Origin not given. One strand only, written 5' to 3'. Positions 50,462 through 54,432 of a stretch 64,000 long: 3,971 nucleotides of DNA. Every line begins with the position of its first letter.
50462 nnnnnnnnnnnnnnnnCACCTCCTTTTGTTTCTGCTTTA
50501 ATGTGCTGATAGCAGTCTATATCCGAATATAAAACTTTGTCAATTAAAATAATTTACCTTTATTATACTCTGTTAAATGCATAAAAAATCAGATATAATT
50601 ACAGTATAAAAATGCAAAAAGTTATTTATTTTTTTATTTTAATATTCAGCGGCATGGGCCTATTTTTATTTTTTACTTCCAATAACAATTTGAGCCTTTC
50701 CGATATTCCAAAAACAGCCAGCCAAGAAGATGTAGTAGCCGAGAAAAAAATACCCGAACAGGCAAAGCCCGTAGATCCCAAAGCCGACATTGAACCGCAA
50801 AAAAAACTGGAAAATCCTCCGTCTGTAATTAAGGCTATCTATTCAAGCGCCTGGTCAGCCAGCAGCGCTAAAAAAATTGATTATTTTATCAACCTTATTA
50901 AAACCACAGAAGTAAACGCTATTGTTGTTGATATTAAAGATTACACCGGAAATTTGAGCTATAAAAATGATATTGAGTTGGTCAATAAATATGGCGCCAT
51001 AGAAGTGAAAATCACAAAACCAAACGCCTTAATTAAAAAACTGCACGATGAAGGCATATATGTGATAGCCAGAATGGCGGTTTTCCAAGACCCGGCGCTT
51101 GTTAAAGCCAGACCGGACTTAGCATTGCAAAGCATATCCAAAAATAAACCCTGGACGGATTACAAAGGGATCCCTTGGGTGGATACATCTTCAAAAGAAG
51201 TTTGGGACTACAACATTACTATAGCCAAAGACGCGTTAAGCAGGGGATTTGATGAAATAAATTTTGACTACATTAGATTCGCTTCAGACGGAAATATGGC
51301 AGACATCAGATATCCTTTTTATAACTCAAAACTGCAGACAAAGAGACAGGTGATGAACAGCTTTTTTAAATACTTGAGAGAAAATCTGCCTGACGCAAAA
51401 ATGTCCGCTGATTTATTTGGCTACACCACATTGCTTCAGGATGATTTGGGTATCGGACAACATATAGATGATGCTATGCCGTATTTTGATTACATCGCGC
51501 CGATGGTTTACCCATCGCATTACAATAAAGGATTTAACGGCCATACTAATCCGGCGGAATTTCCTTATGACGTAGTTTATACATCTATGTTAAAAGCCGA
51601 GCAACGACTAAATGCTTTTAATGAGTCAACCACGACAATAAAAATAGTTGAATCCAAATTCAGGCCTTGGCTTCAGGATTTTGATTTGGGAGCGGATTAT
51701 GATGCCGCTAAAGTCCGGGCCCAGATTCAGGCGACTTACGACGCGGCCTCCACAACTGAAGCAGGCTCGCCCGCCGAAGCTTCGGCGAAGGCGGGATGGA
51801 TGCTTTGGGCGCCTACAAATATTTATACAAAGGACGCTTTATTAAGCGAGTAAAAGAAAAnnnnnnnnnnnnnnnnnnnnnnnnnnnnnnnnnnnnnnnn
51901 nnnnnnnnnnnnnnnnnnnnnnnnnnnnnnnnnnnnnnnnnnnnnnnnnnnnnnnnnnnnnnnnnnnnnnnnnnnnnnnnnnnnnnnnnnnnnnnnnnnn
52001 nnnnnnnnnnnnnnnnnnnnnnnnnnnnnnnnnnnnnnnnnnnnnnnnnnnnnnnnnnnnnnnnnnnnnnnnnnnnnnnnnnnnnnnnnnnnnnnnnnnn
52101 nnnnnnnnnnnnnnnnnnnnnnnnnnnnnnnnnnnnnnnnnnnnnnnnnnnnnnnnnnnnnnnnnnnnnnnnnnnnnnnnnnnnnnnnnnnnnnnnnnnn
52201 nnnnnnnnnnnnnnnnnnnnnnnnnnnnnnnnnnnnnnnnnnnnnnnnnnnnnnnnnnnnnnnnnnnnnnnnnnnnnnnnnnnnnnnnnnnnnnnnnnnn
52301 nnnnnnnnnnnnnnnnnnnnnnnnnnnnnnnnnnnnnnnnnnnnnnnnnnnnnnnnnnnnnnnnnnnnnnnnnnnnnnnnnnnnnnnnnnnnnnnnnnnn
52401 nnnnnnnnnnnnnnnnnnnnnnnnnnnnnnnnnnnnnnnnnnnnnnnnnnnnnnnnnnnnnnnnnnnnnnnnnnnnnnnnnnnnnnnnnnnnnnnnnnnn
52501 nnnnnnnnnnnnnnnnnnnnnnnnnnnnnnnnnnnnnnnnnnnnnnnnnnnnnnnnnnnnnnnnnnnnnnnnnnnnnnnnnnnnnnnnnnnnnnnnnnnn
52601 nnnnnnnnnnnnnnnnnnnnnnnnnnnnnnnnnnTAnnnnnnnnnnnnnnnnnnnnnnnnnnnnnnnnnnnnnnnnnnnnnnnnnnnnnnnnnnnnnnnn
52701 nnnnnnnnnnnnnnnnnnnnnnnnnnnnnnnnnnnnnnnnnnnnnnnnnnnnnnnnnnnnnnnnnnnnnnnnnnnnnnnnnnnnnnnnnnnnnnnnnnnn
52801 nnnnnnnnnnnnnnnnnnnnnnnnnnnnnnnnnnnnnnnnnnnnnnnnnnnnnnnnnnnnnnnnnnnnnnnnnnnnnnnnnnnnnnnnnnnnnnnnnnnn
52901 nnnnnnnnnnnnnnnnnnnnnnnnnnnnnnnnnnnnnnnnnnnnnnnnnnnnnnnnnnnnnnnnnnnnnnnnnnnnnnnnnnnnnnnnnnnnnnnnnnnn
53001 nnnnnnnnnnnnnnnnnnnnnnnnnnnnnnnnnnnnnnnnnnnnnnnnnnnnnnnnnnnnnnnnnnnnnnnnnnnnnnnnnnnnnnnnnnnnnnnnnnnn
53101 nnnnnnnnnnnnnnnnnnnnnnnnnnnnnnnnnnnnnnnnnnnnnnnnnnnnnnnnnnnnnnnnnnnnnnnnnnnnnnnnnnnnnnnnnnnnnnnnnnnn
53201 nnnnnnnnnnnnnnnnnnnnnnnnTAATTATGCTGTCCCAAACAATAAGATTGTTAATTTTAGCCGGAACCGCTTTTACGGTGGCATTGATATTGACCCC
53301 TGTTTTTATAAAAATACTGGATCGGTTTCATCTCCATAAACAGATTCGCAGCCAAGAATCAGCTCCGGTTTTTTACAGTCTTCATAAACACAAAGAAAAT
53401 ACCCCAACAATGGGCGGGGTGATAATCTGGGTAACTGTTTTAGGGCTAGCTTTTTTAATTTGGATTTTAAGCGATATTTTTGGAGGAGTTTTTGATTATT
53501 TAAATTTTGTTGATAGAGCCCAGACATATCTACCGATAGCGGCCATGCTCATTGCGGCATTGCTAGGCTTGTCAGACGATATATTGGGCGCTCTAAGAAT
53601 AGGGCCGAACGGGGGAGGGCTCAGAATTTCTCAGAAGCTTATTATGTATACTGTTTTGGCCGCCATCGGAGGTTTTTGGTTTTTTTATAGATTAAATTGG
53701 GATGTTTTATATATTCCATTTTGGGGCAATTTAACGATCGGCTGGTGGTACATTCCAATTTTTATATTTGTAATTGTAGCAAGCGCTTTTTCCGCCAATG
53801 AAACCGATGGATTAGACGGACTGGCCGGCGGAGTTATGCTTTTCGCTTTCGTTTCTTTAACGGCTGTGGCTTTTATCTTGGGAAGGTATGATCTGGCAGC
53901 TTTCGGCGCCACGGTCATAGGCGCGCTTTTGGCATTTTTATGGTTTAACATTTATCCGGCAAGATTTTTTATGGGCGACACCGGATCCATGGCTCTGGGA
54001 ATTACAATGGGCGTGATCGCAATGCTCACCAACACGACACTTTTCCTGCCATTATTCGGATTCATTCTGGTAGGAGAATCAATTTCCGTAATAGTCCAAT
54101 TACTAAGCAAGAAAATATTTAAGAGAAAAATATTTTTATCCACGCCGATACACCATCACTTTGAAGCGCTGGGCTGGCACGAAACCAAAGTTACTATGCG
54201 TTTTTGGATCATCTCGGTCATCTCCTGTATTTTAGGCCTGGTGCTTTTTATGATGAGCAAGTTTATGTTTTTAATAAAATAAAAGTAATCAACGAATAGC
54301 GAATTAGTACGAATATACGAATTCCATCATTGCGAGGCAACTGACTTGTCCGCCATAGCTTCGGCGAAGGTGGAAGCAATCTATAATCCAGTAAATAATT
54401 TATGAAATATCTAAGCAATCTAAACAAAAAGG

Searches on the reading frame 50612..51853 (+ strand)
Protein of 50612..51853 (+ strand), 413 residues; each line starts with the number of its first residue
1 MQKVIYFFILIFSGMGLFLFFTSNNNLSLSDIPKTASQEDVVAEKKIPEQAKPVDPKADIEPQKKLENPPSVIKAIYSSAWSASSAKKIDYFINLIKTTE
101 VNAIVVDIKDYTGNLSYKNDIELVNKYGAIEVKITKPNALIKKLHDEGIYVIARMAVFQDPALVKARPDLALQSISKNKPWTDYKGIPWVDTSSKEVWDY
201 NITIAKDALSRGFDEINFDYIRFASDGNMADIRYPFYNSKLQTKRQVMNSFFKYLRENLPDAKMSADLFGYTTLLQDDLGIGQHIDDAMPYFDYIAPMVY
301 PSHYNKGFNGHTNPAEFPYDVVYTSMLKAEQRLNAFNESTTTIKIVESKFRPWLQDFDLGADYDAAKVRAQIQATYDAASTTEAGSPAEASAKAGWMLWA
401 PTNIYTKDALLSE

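Call 11: search_protein_families(library=pfam, proteins=[window:50612-51853:+])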
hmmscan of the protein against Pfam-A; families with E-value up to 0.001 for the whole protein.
window:50612-51853:+ (413 aa): 2 families
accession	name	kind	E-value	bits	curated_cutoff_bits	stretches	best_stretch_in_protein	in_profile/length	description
PF13200.12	DUF4015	-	5.1e-92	308.8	27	1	75-405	1-313/313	Putative glycosyl hydrolase domain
PF03537.19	Glyco_hydro_114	-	0.00014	21.6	27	1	135-222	26-116/231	Glycoside-hydrolase family GH114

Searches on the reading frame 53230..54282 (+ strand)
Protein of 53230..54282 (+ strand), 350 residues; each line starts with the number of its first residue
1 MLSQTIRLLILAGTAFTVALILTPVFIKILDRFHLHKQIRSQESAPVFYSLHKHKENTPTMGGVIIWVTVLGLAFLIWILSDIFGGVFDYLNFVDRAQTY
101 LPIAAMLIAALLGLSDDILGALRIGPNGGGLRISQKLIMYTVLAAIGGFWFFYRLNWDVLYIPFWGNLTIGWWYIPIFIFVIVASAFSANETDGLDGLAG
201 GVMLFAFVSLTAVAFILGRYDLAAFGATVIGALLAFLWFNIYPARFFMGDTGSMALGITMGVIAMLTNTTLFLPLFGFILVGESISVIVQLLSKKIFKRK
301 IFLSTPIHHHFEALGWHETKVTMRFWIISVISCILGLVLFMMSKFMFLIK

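Call 11: search_protein_families(library=pfam, proteins=[window:53230-54282:+])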
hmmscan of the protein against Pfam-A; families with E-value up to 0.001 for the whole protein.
window:53230-54282:+ (350 aa): 2 families
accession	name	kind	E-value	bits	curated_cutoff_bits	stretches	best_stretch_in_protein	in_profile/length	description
PF00953.26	Glycos_transf_4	-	2e-30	106.3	27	1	103-266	5-158/160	Glycosyl transferase family 4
PF10555.14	MraY_sig1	-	7.1e-05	22.5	20.1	1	55-66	1-12/13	Phospho-N-acetylmuramoyl-pentapeptide-transferase signature 1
